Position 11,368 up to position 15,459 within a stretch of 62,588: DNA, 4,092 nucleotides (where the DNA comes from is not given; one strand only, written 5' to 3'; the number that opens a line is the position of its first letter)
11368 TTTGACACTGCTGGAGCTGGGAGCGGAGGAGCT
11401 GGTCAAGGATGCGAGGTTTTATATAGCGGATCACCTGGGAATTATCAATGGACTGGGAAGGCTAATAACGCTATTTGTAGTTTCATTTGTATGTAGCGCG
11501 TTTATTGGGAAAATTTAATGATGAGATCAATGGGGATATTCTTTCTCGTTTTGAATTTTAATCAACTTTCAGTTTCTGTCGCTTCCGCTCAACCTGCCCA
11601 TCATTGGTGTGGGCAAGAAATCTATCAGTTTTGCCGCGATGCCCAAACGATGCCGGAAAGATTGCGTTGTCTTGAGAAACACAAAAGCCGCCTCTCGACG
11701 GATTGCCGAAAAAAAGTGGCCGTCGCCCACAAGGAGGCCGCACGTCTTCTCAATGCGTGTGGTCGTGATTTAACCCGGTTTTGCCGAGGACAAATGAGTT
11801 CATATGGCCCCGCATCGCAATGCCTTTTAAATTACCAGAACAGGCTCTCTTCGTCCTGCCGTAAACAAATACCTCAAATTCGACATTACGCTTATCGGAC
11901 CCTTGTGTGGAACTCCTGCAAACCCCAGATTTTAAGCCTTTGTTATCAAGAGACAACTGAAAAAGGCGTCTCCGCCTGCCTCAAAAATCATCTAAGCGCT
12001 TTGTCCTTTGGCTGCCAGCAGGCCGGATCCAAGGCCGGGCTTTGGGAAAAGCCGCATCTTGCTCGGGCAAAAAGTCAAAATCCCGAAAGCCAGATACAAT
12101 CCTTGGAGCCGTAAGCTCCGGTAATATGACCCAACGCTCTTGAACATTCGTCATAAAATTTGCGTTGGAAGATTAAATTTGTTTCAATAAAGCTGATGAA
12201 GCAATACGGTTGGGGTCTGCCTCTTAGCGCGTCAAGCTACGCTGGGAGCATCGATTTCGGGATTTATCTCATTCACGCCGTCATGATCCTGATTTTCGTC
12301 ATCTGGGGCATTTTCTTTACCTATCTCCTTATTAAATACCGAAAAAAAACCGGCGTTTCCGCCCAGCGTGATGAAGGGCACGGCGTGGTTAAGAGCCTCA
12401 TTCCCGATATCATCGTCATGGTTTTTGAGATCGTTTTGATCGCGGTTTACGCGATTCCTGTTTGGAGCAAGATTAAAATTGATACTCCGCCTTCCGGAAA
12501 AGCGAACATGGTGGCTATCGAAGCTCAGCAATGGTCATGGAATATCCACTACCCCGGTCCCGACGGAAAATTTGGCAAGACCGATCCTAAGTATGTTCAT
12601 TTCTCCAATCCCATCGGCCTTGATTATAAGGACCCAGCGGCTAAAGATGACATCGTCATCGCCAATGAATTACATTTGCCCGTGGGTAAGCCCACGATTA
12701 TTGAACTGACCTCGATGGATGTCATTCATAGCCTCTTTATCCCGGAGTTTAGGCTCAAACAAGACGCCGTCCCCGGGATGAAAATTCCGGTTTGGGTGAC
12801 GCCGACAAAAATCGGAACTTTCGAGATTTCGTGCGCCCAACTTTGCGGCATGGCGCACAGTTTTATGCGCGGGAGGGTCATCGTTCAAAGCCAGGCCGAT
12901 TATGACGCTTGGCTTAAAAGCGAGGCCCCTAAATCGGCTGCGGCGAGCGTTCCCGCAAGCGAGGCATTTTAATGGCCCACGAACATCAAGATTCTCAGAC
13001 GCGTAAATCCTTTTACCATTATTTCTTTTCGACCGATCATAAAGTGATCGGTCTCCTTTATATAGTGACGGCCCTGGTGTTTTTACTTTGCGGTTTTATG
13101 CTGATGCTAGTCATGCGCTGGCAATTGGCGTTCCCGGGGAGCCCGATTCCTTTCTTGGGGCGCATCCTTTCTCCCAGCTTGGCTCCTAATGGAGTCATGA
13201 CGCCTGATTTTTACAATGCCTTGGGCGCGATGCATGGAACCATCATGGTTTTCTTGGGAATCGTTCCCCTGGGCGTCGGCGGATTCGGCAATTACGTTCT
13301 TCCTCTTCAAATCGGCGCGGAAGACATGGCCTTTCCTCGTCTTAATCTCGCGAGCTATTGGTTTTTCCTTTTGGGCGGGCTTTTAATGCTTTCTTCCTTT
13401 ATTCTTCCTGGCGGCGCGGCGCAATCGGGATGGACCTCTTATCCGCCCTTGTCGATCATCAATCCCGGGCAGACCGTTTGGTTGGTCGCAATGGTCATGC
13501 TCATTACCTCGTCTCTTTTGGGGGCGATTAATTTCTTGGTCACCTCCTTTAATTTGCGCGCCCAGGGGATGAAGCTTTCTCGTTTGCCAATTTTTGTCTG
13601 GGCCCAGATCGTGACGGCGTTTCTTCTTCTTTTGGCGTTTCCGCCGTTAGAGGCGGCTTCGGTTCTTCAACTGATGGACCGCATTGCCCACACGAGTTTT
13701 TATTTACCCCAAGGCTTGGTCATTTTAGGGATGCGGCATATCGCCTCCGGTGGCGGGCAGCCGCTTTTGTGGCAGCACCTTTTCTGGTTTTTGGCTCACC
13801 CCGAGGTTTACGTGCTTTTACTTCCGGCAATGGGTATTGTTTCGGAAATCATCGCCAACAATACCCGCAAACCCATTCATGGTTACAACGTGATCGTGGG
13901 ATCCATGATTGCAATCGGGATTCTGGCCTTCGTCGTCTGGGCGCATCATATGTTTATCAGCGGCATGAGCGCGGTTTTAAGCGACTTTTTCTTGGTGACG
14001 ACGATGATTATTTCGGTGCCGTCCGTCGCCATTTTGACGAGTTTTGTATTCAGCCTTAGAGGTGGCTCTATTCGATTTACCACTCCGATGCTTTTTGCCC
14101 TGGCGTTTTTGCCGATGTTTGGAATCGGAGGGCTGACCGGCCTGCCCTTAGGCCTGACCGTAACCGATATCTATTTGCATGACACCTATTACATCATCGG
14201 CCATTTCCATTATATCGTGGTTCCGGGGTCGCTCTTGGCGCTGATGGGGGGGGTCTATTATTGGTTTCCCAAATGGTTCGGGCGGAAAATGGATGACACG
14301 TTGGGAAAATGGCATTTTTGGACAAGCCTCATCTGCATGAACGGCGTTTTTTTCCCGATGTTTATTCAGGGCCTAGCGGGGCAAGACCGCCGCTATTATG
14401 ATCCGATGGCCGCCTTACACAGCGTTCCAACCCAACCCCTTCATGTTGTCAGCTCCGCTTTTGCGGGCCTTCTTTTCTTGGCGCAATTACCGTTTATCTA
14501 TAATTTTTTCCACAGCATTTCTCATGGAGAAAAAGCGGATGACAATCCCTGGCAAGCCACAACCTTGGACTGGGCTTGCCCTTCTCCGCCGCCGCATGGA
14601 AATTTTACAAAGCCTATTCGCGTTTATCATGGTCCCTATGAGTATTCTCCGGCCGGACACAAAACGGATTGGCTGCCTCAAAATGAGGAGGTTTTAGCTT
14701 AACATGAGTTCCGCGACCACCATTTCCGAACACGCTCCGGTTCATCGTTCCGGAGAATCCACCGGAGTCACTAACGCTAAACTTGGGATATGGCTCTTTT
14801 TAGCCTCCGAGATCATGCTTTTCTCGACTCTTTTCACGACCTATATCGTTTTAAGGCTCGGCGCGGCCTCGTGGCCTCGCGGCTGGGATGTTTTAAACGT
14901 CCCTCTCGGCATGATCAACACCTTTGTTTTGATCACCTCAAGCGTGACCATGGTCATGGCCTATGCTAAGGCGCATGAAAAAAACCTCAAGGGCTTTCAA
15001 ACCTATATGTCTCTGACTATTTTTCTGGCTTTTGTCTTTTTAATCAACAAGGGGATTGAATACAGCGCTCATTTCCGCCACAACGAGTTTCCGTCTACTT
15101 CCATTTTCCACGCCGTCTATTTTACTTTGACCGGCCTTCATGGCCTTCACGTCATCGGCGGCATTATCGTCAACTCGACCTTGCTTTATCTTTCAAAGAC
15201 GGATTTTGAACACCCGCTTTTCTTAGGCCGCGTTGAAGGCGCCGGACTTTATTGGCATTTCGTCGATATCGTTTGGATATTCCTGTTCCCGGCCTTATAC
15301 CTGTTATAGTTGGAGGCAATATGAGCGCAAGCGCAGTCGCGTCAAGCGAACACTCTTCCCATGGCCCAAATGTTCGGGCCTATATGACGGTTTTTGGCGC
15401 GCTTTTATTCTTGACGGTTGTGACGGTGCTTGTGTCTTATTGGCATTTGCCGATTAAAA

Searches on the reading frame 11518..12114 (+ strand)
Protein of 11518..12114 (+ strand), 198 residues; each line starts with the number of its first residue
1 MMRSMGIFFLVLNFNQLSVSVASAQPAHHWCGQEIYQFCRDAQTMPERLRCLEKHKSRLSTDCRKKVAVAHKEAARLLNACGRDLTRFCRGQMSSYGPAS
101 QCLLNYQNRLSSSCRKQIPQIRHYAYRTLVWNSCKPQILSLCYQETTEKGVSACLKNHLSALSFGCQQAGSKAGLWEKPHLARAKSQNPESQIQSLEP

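Call 17: search_protein_families(library=pfam, proteins=[window:11518-12114:+], max_evalue=0.001)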
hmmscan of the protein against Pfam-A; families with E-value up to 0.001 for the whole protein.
window:11518-12114:+ (198 aa): 1 family
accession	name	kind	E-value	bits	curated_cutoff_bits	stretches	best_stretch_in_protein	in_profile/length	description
PF00839.22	Cys_rich_FGFR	-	9.1e-08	32.5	22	0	31-57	28-55/58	Cysteine rich repeat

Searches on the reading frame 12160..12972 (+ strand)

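Call 17: search_protein_families(library=pfam, proteins=[window:12160-12972:+], max_evalue=0.001)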
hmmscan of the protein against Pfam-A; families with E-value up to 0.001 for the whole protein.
window:12160-12972:+ (270 aa): 2 families
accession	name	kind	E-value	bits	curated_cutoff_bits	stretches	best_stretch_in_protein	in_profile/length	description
PF00116.26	COX2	-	3.2e-15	56.5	22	1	122-237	7-114/120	Cytochrome C oxidase subunit II, periplasmic domain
PF13473.12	Cupredoxin_1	-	0.00023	21.6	27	1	162-242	28-104/104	Cupredoxin-like domain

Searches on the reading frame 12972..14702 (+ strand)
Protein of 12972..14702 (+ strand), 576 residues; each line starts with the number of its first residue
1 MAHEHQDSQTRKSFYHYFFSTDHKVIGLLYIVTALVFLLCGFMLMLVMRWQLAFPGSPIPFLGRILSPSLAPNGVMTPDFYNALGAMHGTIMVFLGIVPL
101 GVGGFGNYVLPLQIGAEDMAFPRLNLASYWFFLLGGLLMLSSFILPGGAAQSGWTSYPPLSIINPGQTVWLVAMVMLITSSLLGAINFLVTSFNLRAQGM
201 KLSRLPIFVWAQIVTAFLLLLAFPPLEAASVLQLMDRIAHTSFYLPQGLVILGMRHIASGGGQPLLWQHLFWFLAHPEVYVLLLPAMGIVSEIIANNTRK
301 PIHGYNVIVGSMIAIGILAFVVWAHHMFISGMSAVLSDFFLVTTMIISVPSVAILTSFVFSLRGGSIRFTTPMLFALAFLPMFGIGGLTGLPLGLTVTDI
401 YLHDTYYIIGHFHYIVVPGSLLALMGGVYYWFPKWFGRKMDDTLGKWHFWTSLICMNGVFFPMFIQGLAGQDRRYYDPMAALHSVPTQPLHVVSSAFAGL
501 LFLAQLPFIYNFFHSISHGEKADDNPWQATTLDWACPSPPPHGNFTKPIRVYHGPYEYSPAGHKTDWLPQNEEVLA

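Call 17: search_protein_families(library=pfam, proteins=[window:12972-14702:+], max_evalue=0.001)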
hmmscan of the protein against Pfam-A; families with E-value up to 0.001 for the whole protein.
window:12972-14702:+ (576 aa): 1 family
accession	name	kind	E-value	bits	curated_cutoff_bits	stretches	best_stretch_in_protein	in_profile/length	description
PF00115.25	COX1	-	1.4e-134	449.7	34.8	1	26-498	2-434/436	Cytochrome C and Quinol oxidase polypeptide I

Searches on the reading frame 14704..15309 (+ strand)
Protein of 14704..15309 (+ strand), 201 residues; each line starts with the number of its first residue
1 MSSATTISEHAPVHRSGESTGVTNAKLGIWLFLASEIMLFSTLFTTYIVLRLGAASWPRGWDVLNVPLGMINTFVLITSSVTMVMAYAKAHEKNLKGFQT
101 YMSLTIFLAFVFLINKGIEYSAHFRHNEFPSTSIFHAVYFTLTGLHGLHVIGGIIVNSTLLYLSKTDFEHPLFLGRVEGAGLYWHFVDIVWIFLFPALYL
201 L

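Call 17: search_protein_families(library=pfam, proteins=[window:14704-15309:+], max_evalue=0.001)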
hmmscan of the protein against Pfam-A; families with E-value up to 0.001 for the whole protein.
window:14704-15309:+ (201 aa): 1 family
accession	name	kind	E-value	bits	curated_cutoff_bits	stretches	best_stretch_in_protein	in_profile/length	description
PF00510.24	COX3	-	4.8e-25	89.3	23.8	1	24-200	75-255/258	Cytochrome c oxidase subunit III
